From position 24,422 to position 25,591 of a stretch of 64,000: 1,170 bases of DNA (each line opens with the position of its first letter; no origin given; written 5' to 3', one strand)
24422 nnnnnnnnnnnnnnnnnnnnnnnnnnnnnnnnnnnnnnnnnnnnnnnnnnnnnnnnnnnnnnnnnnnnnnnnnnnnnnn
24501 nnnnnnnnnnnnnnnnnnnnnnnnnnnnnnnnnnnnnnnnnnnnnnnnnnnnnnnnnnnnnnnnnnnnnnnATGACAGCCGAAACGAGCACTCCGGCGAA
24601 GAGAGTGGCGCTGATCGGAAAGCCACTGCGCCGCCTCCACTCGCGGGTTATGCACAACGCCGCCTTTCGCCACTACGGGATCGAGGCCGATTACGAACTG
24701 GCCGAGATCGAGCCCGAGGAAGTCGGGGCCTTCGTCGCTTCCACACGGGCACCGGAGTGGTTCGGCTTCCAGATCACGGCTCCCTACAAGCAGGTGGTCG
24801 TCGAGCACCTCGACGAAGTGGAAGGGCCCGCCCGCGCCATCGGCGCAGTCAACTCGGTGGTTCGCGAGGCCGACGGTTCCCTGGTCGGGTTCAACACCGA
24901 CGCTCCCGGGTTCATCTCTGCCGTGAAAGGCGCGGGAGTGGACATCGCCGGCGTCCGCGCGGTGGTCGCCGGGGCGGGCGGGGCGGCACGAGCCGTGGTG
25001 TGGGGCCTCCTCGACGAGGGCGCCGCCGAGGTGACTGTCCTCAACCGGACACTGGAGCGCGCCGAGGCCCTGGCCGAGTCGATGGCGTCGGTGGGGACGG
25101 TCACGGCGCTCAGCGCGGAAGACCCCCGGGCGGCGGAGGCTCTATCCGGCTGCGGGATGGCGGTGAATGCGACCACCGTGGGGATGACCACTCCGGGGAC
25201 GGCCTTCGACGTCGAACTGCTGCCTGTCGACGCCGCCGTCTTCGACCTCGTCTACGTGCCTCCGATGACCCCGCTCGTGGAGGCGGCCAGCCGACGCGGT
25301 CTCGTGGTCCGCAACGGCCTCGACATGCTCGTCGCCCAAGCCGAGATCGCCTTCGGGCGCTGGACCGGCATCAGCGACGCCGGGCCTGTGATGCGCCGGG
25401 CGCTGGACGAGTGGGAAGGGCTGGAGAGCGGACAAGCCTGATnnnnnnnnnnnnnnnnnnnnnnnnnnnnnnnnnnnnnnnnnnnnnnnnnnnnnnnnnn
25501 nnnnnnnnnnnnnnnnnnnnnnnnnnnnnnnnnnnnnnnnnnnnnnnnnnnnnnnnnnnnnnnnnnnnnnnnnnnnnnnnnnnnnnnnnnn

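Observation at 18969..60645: At least 15 copies of a LacI-family-type operator palindrome (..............-like) in intergenic regions across 42 kb suggest one large LacI-type regulon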

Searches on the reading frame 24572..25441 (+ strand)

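Call 9: search_protein_families(library=pfam, proteins=[window:24572-25441:+])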
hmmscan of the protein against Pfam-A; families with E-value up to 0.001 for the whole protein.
window:24572-25441:+ (289 aa): 4 families
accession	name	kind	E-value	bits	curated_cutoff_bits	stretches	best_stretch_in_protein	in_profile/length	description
PF08501.16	Shikimate_dh_N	-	8.2e-22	77.7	27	1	14-96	1-83/83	Shikimate dehydrogenase substrate binding domain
PF01488.26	Shikimate_DH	-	1.1e-08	35.7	24.3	1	124-174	9-59/138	Shikimate / quinate 5-dehydrogenase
PF18317.6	SDH_C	-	8.3e-06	25.9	25.8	1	249-267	1-19/31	Shikimate 5'-dehydrogenase C-terminal domain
PF03435.24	Sacchrp_dh_NADP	-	0.00014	22.6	25.1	1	131-201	2-76/129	Saccharopine dehydrogenase NADP binding domain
